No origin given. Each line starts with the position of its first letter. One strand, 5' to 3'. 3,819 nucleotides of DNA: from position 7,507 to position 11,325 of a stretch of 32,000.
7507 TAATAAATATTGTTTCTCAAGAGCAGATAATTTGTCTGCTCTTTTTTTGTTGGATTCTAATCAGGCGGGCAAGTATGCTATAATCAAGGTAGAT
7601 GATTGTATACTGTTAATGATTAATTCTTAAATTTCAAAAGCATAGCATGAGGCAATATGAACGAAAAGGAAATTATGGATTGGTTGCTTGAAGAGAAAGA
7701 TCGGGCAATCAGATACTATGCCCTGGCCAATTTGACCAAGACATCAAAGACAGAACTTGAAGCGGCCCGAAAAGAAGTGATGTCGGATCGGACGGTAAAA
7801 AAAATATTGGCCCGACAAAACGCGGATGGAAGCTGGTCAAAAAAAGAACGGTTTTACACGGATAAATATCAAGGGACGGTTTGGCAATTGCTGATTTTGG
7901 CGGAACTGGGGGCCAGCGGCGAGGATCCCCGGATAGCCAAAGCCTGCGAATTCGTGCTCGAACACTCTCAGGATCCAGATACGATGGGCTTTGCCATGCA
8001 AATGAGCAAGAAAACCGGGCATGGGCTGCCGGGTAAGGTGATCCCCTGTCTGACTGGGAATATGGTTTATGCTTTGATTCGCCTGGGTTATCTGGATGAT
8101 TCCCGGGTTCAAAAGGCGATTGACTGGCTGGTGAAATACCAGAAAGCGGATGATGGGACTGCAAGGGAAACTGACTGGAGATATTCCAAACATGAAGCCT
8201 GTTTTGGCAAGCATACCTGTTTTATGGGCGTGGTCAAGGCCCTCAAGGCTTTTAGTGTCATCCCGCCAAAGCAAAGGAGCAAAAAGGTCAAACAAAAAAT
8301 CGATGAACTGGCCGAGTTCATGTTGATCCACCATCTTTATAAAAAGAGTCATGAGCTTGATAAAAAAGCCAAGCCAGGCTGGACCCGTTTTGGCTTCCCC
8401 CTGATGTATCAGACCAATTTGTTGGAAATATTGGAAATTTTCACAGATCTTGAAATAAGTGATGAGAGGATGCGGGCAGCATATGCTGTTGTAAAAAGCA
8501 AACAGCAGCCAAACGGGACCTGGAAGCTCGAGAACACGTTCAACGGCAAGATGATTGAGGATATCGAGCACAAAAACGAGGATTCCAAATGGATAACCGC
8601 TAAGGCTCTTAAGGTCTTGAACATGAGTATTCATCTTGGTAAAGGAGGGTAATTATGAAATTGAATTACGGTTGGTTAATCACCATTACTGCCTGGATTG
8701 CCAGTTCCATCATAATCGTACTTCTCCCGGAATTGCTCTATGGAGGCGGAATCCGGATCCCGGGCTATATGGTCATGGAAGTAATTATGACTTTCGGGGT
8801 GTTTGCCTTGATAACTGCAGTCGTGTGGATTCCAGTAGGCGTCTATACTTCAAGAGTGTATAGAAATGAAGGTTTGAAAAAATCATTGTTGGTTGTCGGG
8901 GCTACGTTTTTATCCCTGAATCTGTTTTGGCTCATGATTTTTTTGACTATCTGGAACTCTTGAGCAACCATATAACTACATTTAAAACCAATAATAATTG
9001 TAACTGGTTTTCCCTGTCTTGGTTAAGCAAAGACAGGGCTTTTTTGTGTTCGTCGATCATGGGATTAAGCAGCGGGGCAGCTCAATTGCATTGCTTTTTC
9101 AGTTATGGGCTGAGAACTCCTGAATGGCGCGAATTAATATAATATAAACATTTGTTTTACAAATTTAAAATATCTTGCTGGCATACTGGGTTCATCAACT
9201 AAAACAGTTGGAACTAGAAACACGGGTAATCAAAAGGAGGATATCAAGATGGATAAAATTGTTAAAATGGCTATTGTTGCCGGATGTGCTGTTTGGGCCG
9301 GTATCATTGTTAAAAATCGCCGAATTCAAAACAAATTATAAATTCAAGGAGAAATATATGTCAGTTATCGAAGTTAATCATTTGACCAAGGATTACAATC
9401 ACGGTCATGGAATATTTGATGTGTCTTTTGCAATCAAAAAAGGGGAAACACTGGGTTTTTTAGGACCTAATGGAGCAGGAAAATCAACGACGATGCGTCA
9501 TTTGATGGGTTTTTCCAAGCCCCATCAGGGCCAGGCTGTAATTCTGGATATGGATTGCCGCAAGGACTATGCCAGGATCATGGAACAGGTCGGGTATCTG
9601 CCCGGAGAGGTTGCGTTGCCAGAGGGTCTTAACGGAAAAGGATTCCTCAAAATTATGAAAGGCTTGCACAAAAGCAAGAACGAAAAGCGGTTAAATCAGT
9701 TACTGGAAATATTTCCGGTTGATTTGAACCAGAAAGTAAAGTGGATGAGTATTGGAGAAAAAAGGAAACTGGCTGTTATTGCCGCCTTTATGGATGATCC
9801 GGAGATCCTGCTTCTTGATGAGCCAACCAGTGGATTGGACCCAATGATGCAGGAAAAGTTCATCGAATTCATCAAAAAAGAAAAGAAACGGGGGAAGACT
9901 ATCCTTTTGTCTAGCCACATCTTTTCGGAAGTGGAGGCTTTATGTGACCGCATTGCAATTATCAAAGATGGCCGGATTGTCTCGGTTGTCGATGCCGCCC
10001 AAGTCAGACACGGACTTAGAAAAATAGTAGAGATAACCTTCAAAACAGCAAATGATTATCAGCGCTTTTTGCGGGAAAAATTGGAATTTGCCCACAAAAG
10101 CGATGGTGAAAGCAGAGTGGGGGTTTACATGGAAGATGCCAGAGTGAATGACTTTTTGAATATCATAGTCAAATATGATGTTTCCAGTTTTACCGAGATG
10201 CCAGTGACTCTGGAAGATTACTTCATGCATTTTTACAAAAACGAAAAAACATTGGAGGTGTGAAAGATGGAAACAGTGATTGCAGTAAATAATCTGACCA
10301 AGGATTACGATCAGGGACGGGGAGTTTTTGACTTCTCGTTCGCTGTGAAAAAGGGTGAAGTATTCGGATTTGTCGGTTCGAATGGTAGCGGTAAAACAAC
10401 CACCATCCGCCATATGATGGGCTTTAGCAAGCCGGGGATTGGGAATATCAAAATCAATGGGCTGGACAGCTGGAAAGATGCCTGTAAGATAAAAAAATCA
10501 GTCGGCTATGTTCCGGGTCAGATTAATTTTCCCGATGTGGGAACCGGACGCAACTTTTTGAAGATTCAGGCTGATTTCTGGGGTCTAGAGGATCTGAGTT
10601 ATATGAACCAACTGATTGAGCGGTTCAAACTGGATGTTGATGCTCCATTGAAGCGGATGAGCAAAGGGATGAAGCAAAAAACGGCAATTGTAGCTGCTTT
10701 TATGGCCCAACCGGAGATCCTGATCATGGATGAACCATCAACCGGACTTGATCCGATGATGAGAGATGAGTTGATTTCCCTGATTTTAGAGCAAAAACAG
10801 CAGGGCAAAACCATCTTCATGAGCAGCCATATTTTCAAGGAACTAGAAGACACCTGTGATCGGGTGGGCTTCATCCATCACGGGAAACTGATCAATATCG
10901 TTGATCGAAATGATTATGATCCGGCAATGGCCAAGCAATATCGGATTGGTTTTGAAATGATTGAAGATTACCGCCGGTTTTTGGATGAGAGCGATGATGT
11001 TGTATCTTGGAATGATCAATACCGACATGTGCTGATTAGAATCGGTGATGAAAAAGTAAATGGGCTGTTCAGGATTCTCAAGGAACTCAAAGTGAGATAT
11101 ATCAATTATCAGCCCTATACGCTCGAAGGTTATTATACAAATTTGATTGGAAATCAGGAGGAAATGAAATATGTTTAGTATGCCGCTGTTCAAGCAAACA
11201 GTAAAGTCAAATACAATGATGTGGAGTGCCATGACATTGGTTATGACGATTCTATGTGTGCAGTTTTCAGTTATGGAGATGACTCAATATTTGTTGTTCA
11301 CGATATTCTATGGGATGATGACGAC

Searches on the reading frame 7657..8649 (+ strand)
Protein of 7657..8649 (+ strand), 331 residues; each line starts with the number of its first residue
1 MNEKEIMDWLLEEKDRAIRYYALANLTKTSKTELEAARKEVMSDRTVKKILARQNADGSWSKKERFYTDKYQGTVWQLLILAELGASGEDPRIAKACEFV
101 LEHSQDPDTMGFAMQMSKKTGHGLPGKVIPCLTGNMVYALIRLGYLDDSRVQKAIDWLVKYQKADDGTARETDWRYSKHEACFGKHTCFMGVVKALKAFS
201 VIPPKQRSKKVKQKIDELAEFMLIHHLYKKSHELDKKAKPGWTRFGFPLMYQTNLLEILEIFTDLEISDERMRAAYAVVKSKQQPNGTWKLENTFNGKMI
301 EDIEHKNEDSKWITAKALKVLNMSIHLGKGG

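Call 37: search_protein_families(library=pfam, proteins=[window:7657-8649:+], max_evalue=0.001)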
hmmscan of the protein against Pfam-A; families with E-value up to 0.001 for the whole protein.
window:7657-8649:+ (331 aa): 3 families
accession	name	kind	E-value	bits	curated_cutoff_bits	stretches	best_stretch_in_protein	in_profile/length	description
PF13243.12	SQHop_cyclase_C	-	4.9e-11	42.7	26.1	1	34-173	152-288/319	Squalene-hopene cyclase C-terminal domain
PF13249.12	SQHop_cyclase_N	-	5.1e-05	23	26.2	0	39-103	43-106/291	Squalene-hopene cyclase N-terminal domain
PF00432.27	Prenyltrans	-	0.00011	22.2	26.5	1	17-221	30-204/304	Prenyltransferase alpha-alpha toroid domain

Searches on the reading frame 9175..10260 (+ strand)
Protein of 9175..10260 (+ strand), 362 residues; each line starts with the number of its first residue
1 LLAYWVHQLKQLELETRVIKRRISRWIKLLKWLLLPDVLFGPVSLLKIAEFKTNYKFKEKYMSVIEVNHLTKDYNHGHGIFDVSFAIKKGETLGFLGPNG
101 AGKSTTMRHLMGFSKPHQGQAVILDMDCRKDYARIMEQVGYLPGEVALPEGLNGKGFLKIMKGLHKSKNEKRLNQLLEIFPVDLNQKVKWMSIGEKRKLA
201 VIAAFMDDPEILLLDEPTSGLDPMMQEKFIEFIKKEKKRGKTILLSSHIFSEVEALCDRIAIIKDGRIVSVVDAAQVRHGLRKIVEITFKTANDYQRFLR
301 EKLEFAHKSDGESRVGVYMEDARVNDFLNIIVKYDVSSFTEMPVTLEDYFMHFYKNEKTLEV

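Call 70: search_protein_families(library=pfam, proteins=[window:9175-10260:+], max_evalue=0.00001)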
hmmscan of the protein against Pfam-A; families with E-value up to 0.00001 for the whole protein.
window:9175-10260:+ (362 aa): 2 families
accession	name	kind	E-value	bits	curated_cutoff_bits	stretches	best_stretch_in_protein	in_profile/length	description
PF00005.33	ABC_tran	-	6.4e-24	85.5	25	1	82-219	3-137/137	ABC transporter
PF13304.12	AAA_21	-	4.1e-16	60.4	27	1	182-248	229-298/304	AAA domain, putative AbiEii toxin, Type IV TA system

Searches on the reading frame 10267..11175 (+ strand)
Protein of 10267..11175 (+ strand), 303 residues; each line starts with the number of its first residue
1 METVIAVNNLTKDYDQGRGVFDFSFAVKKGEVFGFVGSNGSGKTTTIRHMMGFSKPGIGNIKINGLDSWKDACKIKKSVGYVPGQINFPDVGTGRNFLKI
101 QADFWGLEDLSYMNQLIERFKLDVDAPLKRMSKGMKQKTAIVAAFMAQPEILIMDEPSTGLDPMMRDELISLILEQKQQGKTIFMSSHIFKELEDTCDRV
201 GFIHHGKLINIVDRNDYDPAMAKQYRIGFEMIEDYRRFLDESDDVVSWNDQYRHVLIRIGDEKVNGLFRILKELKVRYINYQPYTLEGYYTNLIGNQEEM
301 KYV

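Call 70: search_protein_families(library=pfam, proteins=[window:10267-11175:+], max_evalue=0.00001)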
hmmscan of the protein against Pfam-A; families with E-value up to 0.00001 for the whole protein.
window:10267-11175:+ (303 aa): 2 families
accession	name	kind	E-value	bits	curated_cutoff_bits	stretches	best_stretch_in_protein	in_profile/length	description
PF00005.33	ABC_tran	-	1.8e-23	84.1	25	1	22-158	3-136/137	ABC transporter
PF13304.12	AAA_21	-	1e-11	45.9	27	1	126-188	233-298/304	AAA domain, putative AbiEii toxin, Type IV TA system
